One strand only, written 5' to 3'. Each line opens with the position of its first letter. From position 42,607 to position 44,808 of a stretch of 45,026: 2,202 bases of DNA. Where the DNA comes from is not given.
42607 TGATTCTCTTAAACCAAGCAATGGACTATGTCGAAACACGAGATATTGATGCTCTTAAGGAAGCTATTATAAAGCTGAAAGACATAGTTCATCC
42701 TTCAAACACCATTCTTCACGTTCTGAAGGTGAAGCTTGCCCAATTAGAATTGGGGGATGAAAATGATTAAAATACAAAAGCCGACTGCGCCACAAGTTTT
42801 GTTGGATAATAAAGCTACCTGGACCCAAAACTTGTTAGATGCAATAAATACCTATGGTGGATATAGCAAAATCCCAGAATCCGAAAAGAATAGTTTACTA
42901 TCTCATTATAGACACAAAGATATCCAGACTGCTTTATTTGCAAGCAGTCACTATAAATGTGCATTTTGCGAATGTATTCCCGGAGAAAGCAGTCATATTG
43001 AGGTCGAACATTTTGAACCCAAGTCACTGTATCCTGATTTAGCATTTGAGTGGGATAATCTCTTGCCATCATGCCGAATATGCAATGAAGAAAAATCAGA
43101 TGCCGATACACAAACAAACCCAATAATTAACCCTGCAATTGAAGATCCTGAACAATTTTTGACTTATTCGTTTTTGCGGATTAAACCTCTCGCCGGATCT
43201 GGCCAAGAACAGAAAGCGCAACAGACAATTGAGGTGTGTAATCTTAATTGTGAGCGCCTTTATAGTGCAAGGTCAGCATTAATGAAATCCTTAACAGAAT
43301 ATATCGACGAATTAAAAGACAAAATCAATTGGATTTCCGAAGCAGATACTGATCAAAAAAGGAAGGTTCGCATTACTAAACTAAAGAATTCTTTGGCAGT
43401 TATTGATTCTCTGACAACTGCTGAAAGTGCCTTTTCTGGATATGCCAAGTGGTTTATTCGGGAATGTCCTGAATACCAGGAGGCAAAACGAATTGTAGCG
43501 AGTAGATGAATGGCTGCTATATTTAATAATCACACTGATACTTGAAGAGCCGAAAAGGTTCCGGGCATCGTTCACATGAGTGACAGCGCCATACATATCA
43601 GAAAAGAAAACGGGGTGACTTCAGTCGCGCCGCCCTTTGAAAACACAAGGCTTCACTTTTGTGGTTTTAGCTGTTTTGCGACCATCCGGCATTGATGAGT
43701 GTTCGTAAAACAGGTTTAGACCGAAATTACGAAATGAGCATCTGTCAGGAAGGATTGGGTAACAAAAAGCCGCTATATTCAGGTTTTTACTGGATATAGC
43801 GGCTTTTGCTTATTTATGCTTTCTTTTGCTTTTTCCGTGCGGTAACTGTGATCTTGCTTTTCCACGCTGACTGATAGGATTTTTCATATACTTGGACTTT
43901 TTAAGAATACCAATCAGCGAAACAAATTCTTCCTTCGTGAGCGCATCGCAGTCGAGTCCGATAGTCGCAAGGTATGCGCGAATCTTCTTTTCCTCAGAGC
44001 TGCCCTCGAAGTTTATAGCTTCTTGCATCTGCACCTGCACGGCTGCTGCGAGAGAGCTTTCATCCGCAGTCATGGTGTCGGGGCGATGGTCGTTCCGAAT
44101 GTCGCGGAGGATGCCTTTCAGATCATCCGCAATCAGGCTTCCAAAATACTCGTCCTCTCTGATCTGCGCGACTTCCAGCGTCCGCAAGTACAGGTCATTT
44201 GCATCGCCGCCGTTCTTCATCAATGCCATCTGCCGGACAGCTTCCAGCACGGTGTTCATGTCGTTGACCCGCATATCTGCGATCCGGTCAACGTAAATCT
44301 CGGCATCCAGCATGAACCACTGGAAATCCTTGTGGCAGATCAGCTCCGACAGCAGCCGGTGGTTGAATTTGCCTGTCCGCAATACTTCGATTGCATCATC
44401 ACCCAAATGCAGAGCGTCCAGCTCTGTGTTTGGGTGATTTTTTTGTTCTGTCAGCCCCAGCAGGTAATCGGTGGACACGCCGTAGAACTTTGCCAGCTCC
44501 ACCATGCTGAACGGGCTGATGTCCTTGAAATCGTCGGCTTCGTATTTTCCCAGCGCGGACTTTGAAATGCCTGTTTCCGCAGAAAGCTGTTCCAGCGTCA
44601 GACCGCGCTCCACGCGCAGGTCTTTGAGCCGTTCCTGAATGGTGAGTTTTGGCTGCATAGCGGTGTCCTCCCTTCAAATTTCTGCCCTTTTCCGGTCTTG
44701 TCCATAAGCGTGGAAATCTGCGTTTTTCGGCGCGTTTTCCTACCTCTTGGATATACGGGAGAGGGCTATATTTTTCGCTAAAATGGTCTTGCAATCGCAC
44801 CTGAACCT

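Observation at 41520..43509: AT-rich two-gene ABC-type ATPase + HNH nuclease cassette: Septu (PtuA/PtuB)-like candidate anti-phage system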

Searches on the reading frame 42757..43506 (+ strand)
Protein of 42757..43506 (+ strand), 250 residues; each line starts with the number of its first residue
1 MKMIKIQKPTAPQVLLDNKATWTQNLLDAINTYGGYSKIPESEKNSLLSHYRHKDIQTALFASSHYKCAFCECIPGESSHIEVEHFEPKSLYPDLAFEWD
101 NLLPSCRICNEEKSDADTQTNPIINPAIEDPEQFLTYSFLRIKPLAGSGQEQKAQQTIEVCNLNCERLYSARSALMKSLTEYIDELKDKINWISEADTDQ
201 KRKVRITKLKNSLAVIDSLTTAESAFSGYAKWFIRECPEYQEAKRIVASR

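Call 3: search_protein_families(library=padloc, proteins=[window:42757-43506:+], max_evalue=0.01)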
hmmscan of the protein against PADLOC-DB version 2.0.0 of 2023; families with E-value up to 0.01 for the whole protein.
window:42757-43506:+ (250 aa): 81 families (the best 25 are shown)
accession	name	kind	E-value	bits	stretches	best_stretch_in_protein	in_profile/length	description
PDLC00336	PtuB1|PtuB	-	4.9e-97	322.5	1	3-248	1-245/250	Unknown function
PDLC00337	PtuB1|PtuB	-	3.1e-47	159.2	1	3-212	1-193/216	Unknown function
PDLC00342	PtuB1|PtuB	-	6.3e-46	154.8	1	3-247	1-222/247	Unknown function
PDLC00328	PtuB1|PtuB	-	9.6e-31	105.4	2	3-115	1-119/295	Unknown function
PDLC00339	PtuB1|PtuB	-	6.2e-28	96.3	1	3-237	1-256/261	Unknown function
PDLC00326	PtuB1|PtuB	-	2.2e-27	94.3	1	45-194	26-181/197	Unknown function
PDLC02924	HNH_I-A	-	4.1e-27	93.5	1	3-197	1-168/198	-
PDLC00319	PtuB1|PtuB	-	3.8e-26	90.3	2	3-114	1-129/310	Unknown function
PDLC00324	PtuB1|PtuB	-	4.7e-26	89.8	1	46-203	24-184/209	Unknown function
PDLC00316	PtuB1|PtuB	-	8.1e-25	86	2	4-114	2-120/301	Unknown function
PDLC00332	PtuB1|PtuB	-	9.1e-24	82.5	1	3-211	1-204/212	Unknown function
PDLC00292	PtuA1|PtuA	-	6.8e-23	78.9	1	3-239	1-247/726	AAA ATPase domain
PDLC00340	PtuB1|PtuB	-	4.5e-22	76.9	2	52-115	51-112/268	Unknown function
PDLC00358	PtuB1|PtuB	-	3.3e-21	74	1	48-208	28-197/215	Unknown function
PDLC00330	PtuB1|PtuB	-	7.8e-21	73.1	2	1-120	1-116/271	Unknown function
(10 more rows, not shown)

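Call 4: search_protein_families(library=pfam, proteins=[window:42757-43506:+], max_evalue=0.01)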
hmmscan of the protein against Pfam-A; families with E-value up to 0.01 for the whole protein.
window:42757-43506:+ (250 aa): 1 family
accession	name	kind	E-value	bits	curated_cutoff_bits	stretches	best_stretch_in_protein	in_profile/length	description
PF01844.29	HNH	-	0.00017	22.1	21.4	1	77-115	9-46/47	HNH endonuclease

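Call 5: search_protein_families(library=ncbifam, proteins=[window:42757-43506:+], max_evalue=0.01)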
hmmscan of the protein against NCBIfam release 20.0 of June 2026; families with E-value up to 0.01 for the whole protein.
window:42757-43506:+ (250 aa): 3 families
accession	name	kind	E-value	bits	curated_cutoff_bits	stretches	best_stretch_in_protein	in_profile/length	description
NF041761.1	PtuB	equivalog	1.5e-23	83.8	150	1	42-204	22-202/218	retron Ec78 anti-phage system effector HNH endonuclease PtuB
TIGR02646.1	TIGR02646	subfamily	2.3e-19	69.9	52.15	1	52-172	11-144/144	retron system putative HNH endonuclease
NF040563.1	guided_IscB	equivalog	0.0001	21.5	175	1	56-119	183-241/314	RNA-guided endonuclease IscB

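Call 33: search_solved_structures(query=window:42757-43506:+, max_evalue=0.01, show_alignments=2)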
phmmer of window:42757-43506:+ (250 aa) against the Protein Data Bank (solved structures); distinct sequences matched with E-value up to 0.01: 9.
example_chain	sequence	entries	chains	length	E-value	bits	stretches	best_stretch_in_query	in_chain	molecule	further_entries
9l7p_H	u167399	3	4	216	2.8e-10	43.4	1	68-209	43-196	TIGR02646 family protein | Retron I-A effector PtuB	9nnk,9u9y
9nnb_J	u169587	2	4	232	3.2e-10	43.2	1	68-209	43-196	Retron I-A effector PtuB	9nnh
9kjx_F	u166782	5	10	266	4.6e-10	42.7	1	68-209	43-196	TIGR02646 family protein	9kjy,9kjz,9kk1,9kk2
9vh1_F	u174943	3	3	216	7.4e-10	42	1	67-209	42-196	Retron Ec78 putative HNH endonuclease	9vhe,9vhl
22bv_F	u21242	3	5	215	6.2e-09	39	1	66-207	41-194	TIGR02646 family protein | PtuB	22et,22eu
22bu_F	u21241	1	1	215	1.1e-07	34.9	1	66-207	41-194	TIGR02646 family protein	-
9n69_F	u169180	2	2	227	2.7e-05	27.1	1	45-166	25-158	TIGR02646 family protein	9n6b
9e8z_E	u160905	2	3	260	5.9e-05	26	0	55-107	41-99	Retron Ec83 putative HNH endonuclease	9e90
9o4a_C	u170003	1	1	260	0.0013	21.5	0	55-107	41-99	Retron Ec83 putative HNH endonuclease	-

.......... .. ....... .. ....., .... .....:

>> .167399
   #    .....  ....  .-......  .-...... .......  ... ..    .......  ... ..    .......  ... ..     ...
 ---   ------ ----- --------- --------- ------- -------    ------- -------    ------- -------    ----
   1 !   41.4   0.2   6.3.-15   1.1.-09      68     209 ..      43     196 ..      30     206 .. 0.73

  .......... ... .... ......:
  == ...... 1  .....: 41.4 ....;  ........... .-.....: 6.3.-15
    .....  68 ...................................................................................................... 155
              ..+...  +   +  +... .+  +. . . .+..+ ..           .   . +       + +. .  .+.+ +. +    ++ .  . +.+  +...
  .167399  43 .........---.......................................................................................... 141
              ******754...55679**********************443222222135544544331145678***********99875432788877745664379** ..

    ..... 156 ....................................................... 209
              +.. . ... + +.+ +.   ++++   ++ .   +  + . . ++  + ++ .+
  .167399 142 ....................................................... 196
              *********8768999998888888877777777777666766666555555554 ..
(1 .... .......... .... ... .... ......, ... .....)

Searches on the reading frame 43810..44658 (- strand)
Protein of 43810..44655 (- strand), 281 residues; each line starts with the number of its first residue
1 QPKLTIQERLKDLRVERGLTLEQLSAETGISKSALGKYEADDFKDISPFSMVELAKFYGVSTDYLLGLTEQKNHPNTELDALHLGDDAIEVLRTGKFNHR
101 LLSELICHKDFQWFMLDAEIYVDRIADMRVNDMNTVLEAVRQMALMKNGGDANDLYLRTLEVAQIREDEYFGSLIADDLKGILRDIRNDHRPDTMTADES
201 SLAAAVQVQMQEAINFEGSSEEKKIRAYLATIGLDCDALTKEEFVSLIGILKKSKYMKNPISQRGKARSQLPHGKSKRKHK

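Call 3: search_protein_families(library=padloc, proteins=[window:43810-44655:-], max_evalue=0.01)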
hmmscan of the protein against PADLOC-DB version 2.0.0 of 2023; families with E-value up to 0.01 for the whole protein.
window:43810-44655:- (281 aa): 9 families
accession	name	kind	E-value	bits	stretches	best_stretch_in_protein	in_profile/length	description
PDLC04142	capH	-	5.8e-11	41.4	1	5-77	6-74/103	capH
PDLC02926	HTH_VI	-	4.5e-07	28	1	6-76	2-70/92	-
PDLC03954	RmrA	-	1.4e-05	22.3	1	8-76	13-80/380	-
PDLC03951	RmrA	-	7.7e-05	19.8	1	8-72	11-74/400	-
PDLC03947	RmrA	-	0.00011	19.2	1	5-73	11-78/383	-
PDLC03949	RmrA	-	0.00037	17.5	1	7-67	4-63/363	-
PDLC03945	RmrA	-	0.00076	16.7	1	8-74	5-70/394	-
PDLC03944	RmrA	-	0.00092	16.4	1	7-43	8-44/384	-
PDLC03952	RmrA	-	0.0051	13.7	1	3-58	20-74/395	-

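Call 4: search_protein_families(library=pfam, proteins=[window:43810-44655:-], max_evalue=0.01)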
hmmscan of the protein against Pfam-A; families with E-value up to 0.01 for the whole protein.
window:43810-44655:- (281 aa): 5 families
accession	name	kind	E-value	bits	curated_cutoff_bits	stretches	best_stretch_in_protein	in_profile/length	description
PF01381.28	HTH_3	-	6.8e-13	48.9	23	1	10-65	1-55/55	Helix-turn-helix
PF12844.13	HTH_19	-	4.8e-11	42.8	30.2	1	8-66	2-59/64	Helix-turn-helix domain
PF13560.12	HTH_31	-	3.1e-07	31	27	1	9-62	5-58/64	Helix-turn-helix domain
PF13413.12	HTH_25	-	3.4e-06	27.2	24.6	1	9-47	1-39/62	Helix-turn-helix domain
PF13443.12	HTH_26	-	0.00037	21.1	22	1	9-61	1-53/63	Cro/C1-type HTH DNA-binding domain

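Call 5: search_protein_families(library=ncbifam, proteins=[window:43810-44655:-], max_evalue=0.01)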
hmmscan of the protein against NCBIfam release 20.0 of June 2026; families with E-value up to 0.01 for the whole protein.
window:43810-44655:- (281 aa): 5 families
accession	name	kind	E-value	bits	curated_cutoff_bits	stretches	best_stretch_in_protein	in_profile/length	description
NF041951.1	phage_RstR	subfamily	1.7e-09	37.9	80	1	5-74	2-70/108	RstR family transcriptional repressor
NF041534.1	rodZ_Strepcoccus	equivalog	0.0002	20.7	375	1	3-47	3-47/275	cytoskeleton protein RodZ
NF003162.0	PRK04140.1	equivalog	0.0027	16.8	263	1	8-42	129-163/317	transcriptional regulator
NF006015.0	PRK08154.1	subfamily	0.0042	16.3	204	1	6-71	31-95/314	anaerobic benzoate catabolism transcriptional regulator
NF052239.1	antitox_spr1629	equivalog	0.0089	15.2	335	0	8-70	5-66/377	spr1629 family repressor/antitoxin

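Call 21: find_encoding_contigs(protein=window:43810-44655:-, flank=10000, max_places=8)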
Protein window:43810-44655:- (281 aa): no gene with exactly this product is on record in the collection.

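Call 22: find_encoding_contigs(protein=window:43813-44658:-, flank=10000, max_places=8)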
Protein window:43813-44658:- (282 aa): no gene with exactly this product is on record in the collection.
